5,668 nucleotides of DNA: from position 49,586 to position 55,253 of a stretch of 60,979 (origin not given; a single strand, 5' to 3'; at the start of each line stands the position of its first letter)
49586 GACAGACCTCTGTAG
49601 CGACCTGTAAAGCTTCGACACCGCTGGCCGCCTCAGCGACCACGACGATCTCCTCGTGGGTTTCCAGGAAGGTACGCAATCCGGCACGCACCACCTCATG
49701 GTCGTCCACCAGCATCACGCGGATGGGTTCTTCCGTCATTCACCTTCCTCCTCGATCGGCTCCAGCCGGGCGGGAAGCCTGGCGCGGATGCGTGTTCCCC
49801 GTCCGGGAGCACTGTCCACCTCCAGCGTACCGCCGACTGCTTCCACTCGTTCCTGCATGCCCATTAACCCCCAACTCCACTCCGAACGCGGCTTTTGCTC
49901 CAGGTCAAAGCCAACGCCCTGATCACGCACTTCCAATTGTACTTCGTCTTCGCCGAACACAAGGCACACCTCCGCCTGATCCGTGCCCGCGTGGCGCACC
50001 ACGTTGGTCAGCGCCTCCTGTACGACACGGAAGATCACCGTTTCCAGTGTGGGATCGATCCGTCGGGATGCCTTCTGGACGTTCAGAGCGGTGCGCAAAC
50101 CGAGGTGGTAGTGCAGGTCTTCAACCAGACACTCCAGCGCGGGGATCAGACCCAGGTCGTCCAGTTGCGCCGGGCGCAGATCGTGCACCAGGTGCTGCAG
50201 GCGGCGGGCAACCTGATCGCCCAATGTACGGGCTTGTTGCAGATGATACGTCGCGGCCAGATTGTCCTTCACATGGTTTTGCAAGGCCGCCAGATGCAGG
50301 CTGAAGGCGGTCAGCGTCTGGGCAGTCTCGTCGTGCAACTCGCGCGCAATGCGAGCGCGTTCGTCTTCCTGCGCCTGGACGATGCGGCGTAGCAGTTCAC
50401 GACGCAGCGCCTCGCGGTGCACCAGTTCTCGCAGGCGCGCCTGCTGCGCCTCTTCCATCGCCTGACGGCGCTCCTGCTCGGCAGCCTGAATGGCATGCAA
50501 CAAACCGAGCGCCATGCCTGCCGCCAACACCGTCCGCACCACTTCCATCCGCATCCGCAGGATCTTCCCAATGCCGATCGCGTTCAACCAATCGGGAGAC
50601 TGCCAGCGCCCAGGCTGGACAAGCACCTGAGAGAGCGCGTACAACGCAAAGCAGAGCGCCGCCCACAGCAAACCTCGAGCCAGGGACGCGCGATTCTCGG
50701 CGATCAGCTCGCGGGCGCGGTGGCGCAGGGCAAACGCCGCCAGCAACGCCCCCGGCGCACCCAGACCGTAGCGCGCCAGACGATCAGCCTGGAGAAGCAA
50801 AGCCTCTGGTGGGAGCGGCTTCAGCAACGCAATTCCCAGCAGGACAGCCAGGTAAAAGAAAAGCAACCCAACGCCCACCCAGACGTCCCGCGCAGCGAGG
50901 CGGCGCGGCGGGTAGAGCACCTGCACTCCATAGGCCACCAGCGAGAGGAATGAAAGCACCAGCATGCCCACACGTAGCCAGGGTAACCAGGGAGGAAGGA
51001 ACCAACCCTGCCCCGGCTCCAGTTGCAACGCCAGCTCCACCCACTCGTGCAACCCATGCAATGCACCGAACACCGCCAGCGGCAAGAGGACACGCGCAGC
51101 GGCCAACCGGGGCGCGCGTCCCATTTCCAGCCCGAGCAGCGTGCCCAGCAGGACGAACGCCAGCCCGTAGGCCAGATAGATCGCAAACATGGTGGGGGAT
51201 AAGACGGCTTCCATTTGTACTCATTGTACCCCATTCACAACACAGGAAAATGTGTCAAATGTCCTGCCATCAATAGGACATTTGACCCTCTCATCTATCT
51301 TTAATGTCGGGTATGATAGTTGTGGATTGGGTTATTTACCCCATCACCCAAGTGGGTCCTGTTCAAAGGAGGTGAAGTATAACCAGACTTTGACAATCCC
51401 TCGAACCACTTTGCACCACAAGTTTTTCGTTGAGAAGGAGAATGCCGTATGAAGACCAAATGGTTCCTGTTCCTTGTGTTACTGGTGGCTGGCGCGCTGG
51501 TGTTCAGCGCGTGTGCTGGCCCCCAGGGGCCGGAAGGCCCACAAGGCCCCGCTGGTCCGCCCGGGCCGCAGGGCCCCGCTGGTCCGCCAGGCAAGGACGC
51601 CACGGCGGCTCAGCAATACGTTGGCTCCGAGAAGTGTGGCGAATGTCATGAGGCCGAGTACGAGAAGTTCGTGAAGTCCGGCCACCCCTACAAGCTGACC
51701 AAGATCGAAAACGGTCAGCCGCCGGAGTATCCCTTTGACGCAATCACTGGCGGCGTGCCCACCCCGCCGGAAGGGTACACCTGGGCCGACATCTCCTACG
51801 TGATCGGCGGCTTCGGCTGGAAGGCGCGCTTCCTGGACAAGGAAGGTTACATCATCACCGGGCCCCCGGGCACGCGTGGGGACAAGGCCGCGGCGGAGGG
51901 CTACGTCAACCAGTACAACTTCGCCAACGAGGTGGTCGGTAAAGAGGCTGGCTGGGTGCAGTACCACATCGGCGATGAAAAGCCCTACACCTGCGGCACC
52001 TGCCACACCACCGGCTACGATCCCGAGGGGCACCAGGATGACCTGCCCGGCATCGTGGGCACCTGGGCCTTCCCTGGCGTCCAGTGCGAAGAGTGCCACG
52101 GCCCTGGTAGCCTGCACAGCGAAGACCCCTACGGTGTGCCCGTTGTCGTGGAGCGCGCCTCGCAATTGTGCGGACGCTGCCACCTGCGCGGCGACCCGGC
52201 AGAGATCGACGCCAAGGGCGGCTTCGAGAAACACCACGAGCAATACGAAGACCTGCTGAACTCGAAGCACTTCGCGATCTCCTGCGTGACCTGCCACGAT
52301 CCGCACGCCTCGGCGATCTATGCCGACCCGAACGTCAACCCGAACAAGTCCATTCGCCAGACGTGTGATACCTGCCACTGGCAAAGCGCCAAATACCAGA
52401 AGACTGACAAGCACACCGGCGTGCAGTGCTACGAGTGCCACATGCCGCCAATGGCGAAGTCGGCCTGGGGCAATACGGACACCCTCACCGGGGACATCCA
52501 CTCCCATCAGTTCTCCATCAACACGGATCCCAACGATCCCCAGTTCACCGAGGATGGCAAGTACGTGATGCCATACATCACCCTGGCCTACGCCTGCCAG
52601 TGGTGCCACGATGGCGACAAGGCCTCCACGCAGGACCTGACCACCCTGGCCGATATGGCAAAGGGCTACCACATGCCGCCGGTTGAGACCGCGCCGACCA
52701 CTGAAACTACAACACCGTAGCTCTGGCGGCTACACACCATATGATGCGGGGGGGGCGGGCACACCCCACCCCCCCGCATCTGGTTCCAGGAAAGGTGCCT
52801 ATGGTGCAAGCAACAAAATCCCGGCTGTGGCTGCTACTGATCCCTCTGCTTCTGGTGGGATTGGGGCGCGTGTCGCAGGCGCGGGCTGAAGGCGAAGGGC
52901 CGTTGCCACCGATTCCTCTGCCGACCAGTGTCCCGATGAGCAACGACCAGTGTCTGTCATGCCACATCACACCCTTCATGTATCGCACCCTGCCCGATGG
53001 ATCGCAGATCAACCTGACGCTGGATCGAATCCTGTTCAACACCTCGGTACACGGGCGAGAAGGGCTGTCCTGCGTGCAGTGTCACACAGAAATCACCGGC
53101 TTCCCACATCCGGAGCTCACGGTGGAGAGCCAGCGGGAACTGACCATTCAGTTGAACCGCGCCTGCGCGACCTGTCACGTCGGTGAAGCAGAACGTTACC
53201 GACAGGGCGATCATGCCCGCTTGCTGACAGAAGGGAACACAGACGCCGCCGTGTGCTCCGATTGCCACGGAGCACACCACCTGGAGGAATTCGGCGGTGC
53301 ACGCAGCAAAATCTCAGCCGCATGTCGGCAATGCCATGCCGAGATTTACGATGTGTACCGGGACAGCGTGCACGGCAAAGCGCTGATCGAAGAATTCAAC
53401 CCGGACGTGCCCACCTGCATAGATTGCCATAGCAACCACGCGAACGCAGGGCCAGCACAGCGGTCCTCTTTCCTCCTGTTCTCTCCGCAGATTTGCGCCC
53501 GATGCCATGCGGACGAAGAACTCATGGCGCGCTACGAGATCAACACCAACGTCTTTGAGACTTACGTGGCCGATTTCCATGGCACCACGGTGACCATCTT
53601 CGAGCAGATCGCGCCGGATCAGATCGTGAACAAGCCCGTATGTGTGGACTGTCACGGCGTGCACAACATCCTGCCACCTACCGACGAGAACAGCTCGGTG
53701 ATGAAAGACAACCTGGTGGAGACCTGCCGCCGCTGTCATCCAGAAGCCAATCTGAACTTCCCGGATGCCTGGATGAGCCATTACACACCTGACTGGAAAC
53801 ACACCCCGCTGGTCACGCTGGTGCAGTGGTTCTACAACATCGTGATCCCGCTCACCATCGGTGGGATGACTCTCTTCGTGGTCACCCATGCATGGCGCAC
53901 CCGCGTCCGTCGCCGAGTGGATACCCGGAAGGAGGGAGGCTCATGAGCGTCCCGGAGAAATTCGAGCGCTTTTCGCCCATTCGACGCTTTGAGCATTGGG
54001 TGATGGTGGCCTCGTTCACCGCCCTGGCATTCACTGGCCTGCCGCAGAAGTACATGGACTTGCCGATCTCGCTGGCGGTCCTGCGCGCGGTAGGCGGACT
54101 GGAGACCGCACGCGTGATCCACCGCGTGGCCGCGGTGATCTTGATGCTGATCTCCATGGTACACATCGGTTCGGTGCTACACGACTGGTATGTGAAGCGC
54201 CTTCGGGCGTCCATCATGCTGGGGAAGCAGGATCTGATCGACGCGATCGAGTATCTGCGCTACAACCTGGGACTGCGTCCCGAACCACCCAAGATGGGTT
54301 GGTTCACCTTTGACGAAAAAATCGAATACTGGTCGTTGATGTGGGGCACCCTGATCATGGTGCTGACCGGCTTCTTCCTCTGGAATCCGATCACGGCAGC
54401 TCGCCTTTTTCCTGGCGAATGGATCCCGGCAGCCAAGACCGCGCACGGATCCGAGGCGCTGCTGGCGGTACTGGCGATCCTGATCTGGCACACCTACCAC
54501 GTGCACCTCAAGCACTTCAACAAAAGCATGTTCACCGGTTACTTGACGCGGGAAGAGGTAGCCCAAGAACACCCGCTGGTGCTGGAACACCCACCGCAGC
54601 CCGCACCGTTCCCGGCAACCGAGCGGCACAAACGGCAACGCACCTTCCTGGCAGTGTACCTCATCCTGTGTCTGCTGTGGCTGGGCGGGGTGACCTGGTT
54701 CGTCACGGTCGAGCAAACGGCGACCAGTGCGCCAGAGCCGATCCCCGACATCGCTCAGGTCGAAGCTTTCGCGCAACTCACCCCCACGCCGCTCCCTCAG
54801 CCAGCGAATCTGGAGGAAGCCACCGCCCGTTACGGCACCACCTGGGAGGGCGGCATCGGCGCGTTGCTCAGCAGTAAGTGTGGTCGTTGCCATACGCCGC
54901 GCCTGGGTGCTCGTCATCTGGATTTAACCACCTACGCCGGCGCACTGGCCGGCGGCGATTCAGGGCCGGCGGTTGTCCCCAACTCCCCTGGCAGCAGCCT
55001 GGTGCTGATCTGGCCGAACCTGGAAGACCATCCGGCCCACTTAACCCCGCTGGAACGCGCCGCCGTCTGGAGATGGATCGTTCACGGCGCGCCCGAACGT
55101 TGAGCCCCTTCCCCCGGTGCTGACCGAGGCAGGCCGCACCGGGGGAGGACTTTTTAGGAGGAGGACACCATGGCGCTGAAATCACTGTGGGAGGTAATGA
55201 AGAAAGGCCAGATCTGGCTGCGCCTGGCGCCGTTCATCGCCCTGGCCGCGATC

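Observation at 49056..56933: Two-component-linked four-gene multiheme cytochrome module with no catalytic partner: candidate novel quinol-to-extracytoplasmic electron conduit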

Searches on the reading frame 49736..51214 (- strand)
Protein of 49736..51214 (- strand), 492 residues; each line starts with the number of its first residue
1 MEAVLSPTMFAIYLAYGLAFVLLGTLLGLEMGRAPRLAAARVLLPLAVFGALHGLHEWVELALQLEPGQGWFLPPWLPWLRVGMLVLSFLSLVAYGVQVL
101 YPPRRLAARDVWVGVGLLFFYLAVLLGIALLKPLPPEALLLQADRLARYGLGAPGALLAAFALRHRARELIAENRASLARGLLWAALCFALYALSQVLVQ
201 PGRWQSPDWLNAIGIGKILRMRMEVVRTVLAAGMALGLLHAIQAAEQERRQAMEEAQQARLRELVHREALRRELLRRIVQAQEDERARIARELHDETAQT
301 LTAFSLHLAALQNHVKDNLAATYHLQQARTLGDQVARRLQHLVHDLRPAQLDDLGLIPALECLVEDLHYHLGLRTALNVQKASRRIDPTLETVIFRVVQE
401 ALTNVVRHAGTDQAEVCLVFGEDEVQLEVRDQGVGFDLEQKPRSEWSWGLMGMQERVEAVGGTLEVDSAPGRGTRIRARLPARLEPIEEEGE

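Call 4: search_protein_families(library=pfam, proteins=[window:49736-51214:-], max_evalue=0.1)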
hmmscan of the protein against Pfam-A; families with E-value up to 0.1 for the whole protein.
window:49736-51214:- (492 aa): 3 families
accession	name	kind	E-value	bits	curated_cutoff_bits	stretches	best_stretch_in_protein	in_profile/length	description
PF02518.31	HATPase_c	-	1.8e-14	54.5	26.4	1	392-483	4-110/111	Histidine kinase-, DNA gyrase B-, and HSP90-like ATPase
PF07730.19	HisKA_3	-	1.2e-12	48.6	24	1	285-351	1-68/68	Histidine kinase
PF13581.12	HATPase_c_2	-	1.3e-07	32.2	27.4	1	394-445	32-88/127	Histidine kinase-like ATPase domain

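Call 5: search_protein_families(library=ncbifam, proteins=[window:49736-51214:-], max_evalue=0.01)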
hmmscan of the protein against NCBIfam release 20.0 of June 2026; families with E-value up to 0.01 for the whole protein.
window:49736-51214:- (492 aa): 15 families
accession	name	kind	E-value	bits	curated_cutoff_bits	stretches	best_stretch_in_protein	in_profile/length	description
NF052443.1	SensHisKinMctS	equivalog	8.6e-47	159.5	700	1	270-483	235-449/457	two-component system sensor histidine kinase MctS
NF008649.0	PRK11644.1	equivalog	8.2e-39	133.7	408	1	264-483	282-497/499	signal transduction histidine-protein kinase/phosphatase UhpB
NF052531.1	Strep_LiaS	equivalog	5.7e-32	111.3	450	1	279-481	123-326/328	envelope stress sensor histidine kinase LiaS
NF008184.0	PRK10935.1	equivalog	1.1e-24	87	553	1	228-484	310-561/565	nitrate/nitrite two-component system sensor histidine kinase NarQ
NF007896.0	PRK10600.1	equivalog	2e-24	86.2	578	1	266-479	371-582/598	nitrate/nitrite two-component system sensor histidine kinase NarX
NF047786.1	his_kin_MadS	equivalog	7.4e-23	81.3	500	1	225-481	161-434/434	MadS family sensor histidine kinase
NF047322.1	HK_morpho_MacS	equivalog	6.9e-14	51.8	300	1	279-481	176-367/367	MacS family sensor histidine kinase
NF003144.0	PRK04069.1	equivalog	1.4e-05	24.5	145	1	398-442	47-95/161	anti-sigma B factor RsbW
NF040691.1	MtrAB_MtrB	equivalog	1.5e-05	24.2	450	1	393-441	387-435/507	MtrAB system histidine kinase MtrB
NF008298.1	PRK11086.1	subfamily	3.3e-05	22.5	520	1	381-482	415-525/529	DcuS/MalK family sensor histidine kinase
TIGR01925.2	spIIAB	equivalog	4.7e-05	23.3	135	1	384-477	26-131/137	anti-sigma F factor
TIGR01924.1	rsbW_low_gc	equivalog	0.00024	20.6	155.05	1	397-442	46-95/159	anti-sigma B factor RsbW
TIGR02916.1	PEP_his_kin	equivalog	0.00032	19.4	300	1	336-481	521-679/679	XrtA/PEP-CTERM system histidine kinase PrsK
NF046044.1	PnpS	equivalog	0.0011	18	400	0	394-443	286-336/390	two-component system histidine kinase PnpS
NF007898.0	PRK10604.1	equivalog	0.0068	15.6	478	0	392-442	318-367/433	two-component system sensor histidine kinase RstB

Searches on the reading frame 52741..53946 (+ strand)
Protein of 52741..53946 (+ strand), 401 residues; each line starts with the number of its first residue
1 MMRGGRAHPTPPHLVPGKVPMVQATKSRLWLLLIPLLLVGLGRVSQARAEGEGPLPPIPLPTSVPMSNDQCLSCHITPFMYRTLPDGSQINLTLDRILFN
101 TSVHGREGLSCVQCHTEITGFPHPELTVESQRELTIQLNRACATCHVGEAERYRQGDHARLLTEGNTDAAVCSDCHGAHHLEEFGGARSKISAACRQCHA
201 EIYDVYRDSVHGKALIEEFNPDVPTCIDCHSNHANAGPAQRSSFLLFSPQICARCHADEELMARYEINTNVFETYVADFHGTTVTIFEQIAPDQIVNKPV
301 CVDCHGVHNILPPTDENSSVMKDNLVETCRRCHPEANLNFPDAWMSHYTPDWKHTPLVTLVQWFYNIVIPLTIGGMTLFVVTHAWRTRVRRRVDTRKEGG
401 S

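Call 4: search_protein_families(library=pfam, proteins=[window:52741-53946:+], max_evalue=0.1)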
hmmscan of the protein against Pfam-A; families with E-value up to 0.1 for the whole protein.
window:52741-53946:+ (401 aa): 6 families
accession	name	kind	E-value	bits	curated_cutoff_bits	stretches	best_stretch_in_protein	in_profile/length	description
PF09699.15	Paired_CXXCH_1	-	1.5e-14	53.8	20.6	3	171-201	8-38/41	Doubled CXXCH motif (Paired_CXXCH_1)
PF14522.11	Cytochrome_C7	-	2.3e-13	50.2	24.8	3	99-176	3-66/67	Cytochrome c7 and related cytochrome c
PF14537.11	Cytochrom_c3_2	-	8.5e-13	49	25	2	172-256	9-78/79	Cytochrome c3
PF03264.19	Cytochrom_NNT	-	8.2e-05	22.8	24.1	1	189-235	122-169/174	NapC/NirT cytochrome c family, N-terminal region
PF13435.11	Cytochrome_C554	-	9e-05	23.8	20.8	0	194-256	1-83/84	Cytochrome c554 and c-prime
PF02335.20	Cytochrom_C552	-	0.001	18.5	24.1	1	98-154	234-290/438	Cytochrome c552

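Call 5: search_protein_families(library=ncbifam, proteins=[window:52741-53946:+], max_evalue=0.01)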
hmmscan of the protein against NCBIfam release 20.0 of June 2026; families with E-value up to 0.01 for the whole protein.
window:52741-53946:+ (401 aa): 10 families
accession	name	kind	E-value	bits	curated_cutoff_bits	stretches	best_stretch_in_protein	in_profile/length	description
TIGR03508.1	decahem_SO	subfamily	1e-15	57.9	192.2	3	136-260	67-178/258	DmsE family decaheme c-type cytochrome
NF041028.1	decahem_GSU2203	exception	8.8e-09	35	325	2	140-264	37-163/317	GSU2203 family decaheme c-type cytochrome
TIGR01905.1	paired_CXXCH_1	subfamily_domain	2.1e-06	27.5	25.2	0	225-260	8-40/41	doubled CXXCH domain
TIGR03153.1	cytochr_NrfH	equivalog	7.5e-06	26.1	134.2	0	135-180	24-63/138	cytochrome c nitrite reductase small subunit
TIGR03146.1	cyt_nit_nrfB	equivalog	0.0001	22.6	166.6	0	192-336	11-144/145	cytochrome c nitrite reductase pentaheme subunit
NF041198.1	UshA_like_PCGU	equivalog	0.00019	20.2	275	0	193-236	409-455/519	UshA-like (seleno)protein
TIGR04257.1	nanowire_3heme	domain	0.00036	20.6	40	0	95-149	11-61/75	c(7)-type cytochrome triheme domain-containing protein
NF008659.0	PRK11659.1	equivalog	0.00058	19.6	184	0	135-258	42-169/188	cytochrome c nitrite reductase pentaheme subunit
NF040886.1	cyt_C_like_Sec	equivalog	0.00092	17.9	250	1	192-295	45-150/423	multiheme c-type cytochrome (seleno)protein ExtKL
TIGR03507.1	decahem_SO1788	subfamily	0.0038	15.7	209.3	0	195-286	246-332/672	OmcA/MtrC family decaheme c-type cytochrome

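Call 22: search_solved_structures(query=window:52741-53946:+, max_evalue=1, show_alignments=1)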
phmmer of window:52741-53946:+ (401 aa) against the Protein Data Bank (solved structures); distinct sequences matched with E-value up to 1: 25.
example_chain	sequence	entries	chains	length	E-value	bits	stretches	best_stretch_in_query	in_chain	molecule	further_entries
28pb_A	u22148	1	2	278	0.00097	21.2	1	69-235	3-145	Cytochrome c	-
3sxq_A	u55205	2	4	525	0.0036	19.3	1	99-163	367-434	Eight-heme nitrite reductase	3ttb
6qvm_A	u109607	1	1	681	0.006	18.6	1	109-232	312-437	Multiheme cytochrome cf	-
2ozy_A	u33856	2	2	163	0.0071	18.3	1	132-260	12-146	Cytochrome c-type protein nrfB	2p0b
3bng_A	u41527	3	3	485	0.015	17.2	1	97-151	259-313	Cytochrome c-552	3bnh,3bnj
1fs9_A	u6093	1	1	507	0.018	17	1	97-151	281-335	CYTOCHROME C NITRITE REDUCTASE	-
1fs7_A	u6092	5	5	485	0.019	16.9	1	97-151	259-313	CYTOCHROME C NITRITE REDUCTASE | Cytochrome c-552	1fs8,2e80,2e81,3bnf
3ubr_A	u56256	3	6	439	0.12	14.2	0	101-148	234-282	Cytochrome c-552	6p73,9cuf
1qdb_A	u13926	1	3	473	0.18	13.7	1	100-182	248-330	CYTOCHROME C NITRITE REDUCTASE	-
2bq4_A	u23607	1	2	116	0.21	13.5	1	166-257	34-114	BASIC CYTOCHROME C3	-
3owm_A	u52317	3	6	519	0.23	13.4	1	99-150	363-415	Eight-heme nitrite reductase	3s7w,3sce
3rkh_A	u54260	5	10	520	0.23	13.4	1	99-150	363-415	Eight-heme nitrite reductase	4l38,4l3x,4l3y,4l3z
3uu9_A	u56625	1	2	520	0.23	13.4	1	99-150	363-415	Eight-heme nitrite reductase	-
4q4u_A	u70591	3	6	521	0.23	13.4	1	99-150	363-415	Eight-heme nitrite reductase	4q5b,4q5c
1oah_A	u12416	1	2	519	0.23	13.4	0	99-153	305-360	CYTOCHROME C NITRITE REDUCTASE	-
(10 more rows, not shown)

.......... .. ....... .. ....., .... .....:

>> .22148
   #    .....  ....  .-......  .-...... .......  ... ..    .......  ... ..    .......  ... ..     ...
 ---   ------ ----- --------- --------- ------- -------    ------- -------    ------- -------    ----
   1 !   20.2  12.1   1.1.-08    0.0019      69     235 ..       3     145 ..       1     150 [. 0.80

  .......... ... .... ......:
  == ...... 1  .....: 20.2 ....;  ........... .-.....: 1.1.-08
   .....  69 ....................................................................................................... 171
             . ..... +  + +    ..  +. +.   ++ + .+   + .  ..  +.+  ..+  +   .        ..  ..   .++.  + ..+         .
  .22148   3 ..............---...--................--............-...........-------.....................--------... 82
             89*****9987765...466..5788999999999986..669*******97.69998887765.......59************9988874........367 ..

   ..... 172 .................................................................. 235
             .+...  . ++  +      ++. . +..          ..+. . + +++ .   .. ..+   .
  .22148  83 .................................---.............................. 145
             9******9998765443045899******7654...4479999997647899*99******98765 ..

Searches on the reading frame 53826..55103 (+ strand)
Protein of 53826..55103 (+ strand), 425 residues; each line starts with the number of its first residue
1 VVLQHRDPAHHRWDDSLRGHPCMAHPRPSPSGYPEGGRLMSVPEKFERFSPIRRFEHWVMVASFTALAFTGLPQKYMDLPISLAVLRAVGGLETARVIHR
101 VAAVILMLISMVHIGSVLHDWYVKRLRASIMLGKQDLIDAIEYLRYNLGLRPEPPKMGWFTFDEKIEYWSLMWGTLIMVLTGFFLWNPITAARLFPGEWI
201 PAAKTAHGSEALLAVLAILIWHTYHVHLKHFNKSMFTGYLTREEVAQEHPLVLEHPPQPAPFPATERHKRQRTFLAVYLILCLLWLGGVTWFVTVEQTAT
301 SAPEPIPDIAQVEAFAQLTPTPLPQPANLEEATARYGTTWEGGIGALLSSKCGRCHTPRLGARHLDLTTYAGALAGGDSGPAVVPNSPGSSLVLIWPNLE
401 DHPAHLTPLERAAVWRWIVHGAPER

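Call 4: search_protein_families(library=pfam, proteins=[window:53826-55103:+], max_evalue=0.1)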
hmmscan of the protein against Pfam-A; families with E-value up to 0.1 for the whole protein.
window:53826-55103:+ (425 aa): 3 families
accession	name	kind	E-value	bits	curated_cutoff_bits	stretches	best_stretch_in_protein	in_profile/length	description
PF01292.26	Ni_hydr_CYTB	-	2.9e-17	63.4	30.1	2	48-238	1-179/179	Prokaryotic cytochrome b561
PF07635.16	PSCyt1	-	4.1e-06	27.7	22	1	352-393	1-42/59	Planctomycete cytochrome C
PF14358.11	DUF4405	-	0.02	15.8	26.7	1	58-115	4-63/66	Domain of unknown function (DUF4405)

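Call 5: search_protein_families(library=ncbifam, proteins=[window:53826-55103:+], max_evalue=0.01)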
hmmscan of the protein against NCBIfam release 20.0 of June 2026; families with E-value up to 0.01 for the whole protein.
window:53826-55103:+ (425 aa): 4 families
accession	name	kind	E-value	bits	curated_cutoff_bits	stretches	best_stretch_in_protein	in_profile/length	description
TIGR01583.1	formate-DH-gamm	equivalog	1.4e-14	54.5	115.85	1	45-251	1-196/204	formate dehydrogenase subunit gamma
NF007558.0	PRK10179.1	equivalog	2.9e-10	40.2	339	1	48-251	9-199/217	formate dehydrogenase-N subunit gamma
NF007924.0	PRK10639.1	equivalog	3.2e-09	36.8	341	1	44-250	5-196/211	formate dehydrogenase cytochrome b556 subunit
TIGR02125.1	CytB-hydogenase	equivalog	4.1e-06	26.4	121.5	1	48-187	2-140/212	Ni/Fe-hydrogenase, b-type cytochrome subunit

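Call 23: search_solved_structures(query=window:53943-55103:+, max_evalue=1, show_alignments=2)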
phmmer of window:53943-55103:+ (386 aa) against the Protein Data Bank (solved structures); distinct sequences matched with E-value up to 1: 3.
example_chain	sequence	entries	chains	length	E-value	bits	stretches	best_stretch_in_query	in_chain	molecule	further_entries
1kqf_C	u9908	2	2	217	1.2e-06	30.8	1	9-212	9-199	FORMATE DEHYDROGENASE, NITRATE-INDUCIBLE, CYTOCHROME B556(FDN) SUBUNIT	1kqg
1suj_A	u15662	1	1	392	0.58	12.1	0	176-227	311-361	cone arrestin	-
8gy3_A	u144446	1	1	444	0.58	12.1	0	299-349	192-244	Cytochrome c subunit of aldehyde dehydrogenase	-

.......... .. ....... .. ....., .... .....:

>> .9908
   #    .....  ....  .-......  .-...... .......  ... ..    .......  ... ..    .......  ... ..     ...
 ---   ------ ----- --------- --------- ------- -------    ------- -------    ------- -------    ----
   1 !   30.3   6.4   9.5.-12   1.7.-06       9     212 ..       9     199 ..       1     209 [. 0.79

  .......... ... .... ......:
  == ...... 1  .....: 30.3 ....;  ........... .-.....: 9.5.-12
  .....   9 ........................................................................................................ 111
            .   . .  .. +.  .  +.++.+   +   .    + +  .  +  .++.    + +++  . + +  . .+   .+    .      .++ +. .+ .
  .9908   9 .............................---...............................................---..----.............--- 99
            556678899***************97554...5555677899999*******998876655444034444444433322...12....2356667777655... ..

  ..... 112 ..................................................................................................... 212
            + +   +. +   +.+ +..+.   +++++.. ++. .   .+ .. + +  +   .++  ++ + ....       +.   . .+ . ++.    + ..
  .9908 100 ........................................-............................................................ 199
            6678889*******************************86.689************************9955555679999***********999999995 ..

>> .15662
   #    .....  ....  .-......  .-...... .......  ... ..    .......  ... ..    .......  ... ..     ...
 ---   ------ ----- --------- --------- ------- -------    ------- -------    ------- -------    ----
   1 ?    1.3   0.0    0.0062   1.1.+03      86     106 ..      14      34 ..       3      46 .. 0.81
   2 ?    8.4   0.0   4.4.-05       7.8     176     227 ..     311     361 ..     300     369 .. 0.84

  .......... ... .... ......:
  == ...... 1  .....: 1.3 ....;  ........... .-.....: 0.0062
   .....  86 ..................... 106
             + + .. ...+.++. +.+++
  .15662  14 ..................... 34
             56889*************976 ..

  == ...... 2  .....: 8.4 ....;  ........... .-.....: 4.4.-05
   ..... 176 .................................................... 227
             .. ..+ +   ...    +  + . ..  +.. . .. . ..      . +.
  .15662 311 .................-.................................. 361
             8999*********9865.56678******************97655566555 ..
